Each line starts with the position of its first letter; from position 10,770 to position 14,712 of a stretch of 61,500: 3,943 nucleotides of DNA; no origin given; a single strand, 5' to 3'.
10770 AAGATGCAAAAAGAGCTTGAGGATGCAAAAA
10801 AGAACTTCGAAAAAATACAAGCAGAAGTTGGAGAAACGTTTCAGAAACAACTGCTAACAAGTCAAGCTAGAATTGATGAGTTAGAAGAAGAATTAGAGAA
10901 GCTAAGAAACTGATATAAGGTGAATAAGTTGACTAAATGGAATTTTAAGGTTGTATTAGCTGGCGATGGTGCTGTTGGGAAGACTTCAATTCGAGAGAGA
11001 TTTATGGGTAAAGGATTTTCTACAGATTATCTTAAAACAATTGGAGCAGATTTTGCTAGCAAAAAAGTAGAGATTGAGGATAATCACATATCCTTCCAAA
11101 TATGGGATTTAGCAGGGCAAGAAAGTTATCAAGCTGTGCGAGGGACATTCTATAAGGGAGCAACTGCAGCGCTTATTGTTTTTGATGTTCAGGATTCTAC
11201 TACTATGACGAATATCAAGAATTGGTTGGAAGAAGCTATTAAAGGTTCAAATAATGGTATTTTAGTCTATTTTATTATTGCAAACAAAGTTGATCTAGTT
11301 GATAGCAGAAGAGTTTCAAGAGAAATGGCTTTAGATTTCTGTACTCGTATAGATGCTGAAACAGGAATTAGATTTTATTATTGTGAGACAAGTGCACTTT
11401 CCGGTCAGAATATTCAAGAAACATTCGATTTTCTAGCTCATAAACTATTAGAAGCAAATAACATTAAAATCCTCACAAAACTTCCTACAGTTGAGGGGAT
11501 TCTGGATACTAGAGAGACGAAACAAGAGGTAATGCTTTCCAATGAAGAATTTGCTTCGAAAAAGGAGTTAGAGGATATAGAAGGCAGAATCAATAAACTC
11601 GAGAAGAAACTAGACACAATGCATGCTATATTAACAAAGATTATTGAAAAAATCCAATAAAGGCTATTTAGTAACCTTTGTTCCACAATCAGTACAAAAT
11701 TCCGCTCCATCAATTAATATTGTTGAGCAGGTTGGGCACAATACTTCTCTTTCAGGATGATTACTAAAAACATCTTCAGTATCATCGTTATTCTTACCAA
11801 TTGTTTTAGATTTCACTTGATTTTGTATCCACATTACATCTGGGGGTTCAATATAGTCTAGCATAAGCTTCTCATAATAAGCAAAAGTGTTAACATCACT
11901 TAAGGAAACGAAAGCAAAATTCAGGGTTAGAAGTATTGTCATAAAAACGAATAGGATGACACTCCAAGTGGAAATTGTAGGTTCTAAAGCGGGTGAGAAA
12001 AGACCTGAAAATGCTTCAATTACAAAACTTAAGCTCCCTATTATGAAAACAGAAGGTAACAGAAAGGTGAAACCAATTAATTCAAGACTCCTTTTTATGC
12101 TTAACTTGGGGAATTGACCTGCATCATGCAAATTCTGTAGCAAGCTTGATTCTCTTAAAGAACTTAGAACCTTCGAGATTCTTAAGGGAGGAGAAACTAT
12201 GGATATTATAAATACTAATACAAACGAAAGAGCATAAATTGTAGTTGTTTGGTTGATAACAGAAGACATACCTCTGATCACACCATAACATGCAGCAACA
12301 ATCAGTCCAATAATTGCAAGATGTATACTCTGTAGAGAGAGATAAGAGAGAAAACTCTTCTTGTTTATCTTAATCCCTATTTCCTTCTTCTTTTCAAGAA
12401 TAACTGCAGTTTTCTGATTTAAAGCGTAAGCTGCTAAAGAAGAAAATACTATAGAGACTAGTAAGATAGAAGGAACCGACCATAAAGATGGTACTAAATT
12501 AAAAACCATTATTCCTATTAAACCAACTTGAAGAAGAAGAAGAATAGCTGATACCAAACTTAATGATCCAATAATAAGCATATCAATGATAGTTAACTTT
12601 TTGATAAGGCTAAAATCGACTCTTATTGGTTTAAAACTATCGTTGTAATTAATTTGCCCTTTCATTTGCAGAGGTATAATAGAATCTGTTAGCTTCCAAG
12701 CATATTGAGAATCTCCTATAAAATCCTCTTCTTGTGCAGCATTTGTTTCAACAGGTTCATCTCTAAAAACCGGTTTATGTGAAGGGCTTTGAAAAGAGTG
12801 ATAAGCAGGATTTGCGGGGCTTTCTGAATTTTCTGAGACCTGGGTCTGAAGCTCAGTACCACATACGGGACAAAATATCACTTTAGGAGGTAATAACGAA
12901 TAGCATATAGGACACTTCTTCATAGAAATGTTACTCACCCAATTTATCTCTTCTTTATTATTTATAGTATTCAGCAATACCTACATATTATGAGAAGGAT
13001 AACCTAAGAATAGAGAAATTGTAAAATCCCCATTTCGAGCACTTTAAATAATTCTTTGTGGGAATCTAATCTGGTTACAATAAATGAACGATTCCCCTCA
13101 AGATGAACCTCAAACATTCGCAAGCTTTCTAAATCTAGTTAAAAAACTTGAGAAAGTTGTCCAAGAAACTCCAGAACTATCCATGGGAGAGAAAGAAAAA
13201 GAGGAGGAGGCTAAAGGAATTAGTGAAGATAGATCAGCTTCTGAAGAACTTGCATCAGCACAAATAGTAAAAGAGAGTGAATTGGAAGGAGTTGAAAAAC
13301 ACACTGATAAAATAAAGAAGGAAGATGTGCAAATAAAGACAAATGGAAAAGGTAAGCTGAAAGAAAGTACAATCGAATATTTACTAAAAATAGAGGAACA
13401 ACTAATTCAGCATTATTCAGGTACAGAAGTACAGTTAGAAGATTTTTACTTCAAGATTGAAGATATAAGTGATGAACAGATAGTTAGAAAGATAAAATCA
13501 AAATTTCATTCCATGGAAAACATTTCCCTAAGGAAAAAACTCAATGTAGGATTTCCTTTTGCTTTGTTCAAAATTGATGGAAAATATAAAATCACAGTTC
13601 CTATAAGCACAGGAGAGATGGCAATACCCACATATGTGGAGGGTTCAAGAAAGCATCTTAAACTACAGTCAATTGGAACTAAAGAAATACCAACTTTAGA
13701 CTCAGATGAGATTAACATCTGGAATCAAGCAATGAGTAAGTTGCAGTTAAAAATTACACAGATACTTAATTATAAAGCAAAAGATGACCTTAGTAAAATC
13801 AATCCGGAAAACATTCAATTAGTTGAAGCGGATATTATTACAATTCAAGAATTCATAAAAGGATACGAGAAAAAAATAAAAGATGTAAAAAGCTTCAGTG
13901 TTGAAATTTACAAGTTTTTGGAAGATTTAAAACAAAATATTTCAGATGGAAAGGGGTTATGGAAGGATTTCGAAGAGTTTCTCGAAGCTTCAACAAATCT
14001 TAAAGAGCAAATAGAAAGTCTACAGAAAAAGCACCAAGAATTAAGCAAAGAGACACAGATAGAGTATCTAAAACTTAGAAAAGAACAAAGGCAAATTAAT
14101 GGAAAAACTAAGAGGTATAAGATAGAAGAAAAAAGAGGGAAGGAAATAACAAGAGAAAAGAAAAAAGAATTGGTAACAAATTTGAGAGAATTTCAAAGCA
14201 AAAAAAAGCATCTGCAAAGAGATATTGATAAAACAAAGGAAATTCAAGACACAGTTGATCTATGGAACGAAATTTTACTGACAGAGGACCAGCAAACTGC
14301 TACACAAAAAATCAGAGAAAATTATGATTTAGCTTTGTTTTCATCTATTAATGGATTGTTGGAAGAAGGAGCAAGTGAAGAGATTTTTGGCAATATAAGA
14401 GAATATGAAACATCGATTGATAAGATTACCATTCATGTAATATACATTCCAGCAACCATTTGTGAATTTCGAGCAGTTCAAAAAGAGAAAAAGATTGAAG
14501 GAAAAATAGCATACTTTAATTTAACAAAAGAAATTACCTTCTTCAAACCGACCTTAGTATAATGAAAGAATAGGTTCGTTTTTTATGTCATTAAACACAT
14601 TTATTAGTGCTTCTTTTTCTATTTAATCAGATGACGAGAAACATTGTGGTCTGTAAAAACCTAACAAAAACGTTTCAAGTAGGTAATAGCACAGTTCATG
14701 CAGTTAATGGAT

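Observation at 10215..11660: Rab-like small GTPase fused to a coiled coil and translationally linked to a coiled-coil partner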

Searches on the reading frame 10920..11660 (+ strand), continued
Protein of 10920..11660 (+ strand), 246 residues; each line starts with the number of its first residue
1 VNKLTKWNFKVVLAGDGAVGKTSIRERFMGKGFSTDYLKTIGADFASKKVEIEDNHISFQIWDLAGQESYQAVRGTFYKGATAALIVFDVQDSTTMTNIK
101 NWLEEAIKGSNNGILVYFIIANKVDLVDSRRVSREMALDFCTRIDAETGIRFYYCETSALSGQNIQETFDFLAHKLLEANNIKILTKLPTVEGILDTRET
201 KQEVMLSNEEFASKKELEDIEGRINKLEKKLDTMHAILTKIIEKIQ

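Call 77: find_encoding_contigs(protein=P0065, flank=5000, max_places=2)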
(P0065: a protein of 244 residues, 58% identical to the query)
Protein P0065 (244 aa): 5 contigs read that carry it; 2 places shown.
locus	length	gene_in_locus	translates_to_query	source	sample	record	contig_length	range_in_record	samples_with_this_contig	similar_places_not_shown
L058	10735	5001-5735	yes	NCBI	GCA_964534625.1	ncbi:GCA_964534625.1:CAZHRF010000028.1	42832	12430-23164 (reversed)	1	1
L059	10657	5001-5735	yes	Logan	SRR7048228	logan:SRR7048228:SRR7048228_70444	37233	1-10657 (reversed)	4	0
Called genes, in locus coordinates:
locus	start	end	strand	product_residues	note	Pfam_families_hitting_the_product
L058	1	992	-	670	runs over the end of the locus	PF05833:NFACT_N, PF05670:NFACT-R_1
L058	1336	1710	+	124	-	PF07019:EMC6 (weak)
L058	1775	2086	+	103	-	-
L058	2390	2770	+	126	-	-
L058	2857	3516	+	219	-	PF01066:CDP-OH_P_transf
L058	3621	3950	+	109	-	-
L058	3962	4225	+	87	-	-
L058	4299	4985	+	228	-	-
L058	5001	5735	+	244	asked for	PF00025:Arf, PF00071:Ras, PF04670:Gtr1_RagA (faint), PF08477:Roc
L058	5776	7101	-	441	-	PF13240:Zn_Ribbon_1 (faint)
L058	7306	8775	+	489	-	-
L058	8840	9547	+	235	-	PF00005:ABC_tran, PF13304:AAA_21 (faint)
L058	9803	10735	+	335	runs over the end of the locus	PF00528:BPD_transp_1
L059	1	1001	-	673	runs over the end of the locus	PF05833:NFACT_N, PF05670:NFACT-R_1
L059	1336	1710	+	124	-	PF07019:EMC6 (weak)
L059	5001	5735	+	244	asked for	PF00025:Arf, PF00071:Ras, PF04670:Gtr1_RagA (faint), PF08477:Roc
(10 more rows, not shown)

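Call 78: find_encoding_contigs(protein=P0031, flank=5000, max_places=2)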
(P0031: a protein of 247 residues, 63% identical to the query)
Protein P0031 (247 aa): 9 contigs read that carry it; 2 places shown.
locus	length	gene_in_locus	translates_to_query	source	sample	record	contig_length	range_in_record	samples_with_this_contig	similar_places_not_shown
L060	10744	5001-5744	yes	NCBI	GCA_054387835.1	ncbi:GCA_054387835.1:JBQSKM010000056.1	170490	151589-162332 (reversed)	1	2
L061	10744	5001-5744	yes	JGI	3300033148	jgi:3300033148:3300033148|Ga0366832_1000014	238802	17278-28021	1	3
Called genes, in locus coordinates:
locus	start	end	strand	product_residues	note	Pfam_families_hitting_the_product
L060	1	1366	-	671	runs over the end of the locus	PF05833:NFACT_N, PF05670:NFACT-R_1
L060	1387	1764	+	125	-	PF07019:EMC6 (weak)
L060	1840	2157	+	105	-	-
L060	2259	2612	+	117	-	-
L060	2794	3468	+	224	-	PF01066:CDP-OH_P_transf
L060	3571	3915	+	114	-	-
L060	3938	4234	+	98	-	-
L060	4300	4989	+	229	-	-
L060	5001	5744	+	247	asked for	PF00025:Arf, PF00071:Ras, PF04670:Gtr1_RagA, PF08477:Roc, PF00009:GTP_EFTU (faint)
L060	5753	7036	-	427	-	PF12773:DZR (faint), PF13240:Zn_Ribbon_1 (faint), PF13248:Zn_ribbon_3 (faint)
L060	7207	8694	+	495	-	-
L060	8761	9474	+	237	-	PF00005:ABC_tran, PF13304:AAA_21 (faint)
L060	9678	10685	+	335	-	PF00528:BPD_transp_1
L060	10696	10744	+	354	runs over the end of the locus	PF12911:OppC_N, PF00528:BPD_transp_1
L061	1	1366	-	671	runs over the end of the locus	PF05833:NFACT_N, PF05670:NFACT-R_1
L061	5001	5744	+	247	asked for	PF00025:Arf, PF00071:Ras, PF04670:Gtr1_RagA, PF08477:Roc, PF00009:GTP_EFTU (faint)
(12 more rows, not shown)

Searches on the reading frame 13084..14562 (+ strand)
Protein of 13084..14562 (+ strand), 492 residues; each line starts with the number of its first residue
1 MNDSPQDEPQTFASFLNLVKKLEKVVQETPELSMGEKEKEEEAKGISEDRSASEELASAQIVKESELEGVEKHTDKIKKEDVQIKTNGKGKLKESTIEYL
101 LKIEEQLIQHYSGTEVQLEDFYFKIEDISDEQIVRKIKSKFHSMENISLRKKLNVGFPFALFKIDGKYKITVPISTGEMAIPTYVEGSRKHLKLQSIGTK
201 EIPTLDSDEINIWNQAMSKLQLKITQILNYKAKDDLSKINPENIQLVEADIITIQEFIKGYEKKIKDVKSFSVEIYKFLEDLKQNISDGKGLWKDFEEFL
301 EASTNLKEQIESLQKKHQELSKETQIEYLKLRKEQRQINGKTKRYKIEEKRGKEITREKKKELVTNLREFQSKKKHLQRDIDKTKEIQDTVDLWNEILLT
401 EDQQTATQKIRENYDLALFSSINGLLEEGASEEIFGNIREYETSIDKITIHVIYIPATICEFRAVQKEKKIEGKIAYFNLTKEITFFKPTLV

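Call 4: search_protein_families(library=pfam, proteins=[window:13084-14562:+], max_evalue=0.01)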
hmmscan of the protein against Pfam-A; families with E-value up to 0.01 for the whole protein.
window:13084-14562:+ (492 aa): 0 families

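Call 61: search_protein_families(library=ncbifam, proteins=[window:13084-14562:+], max_evalue=0.01)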
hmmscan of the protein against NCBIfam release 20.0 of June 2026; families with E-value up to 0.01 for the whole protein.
window:13084-14562:+ (492 aa): 0 families

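Call 80: search_protein_families(library=pfam, proteins=[window:13084-14562:+], max_evalue=0.5)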
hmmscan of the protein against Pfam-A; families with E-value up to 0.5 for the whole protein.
window:13084-14562:+ (492 aa): 2 families
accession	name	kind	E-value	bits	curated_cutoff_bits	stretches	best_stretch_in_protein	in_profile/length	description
PF16559.10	GIT_CC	-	0.021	14.9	28.7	1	297-324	33-60/66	GIT coiled-coil Rho guanine nucleotide exchange factor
PF24693.1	DUF7660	-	0.11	13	27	1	274-320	4-52/73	Family of unknown function (DUF7660)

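Call 84: search_solved_structures(query=A6, max_evalue=1)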
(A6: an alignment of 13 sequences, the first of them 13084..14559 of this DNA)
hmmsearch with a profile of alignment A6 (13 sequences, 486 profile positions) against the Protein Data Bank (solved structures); distinct sequences matched with E-value up to 1: 4.
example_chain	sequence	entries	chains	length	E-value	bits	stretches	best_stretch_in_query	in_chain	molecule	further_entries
8zuk_A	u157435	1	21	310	0.063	15.1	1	213-316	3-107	TNF receptor-associated factor 3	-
9fqr_Ho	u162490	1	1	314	0.21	13.4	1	271-394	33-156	Cilia and flagella associated protein 73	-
2jua_A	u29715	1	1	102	0.31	12.9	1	254-326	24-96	de novo protein S836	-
6bfu_A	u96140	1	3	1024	0.39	12.5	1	54-140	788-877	Spike protein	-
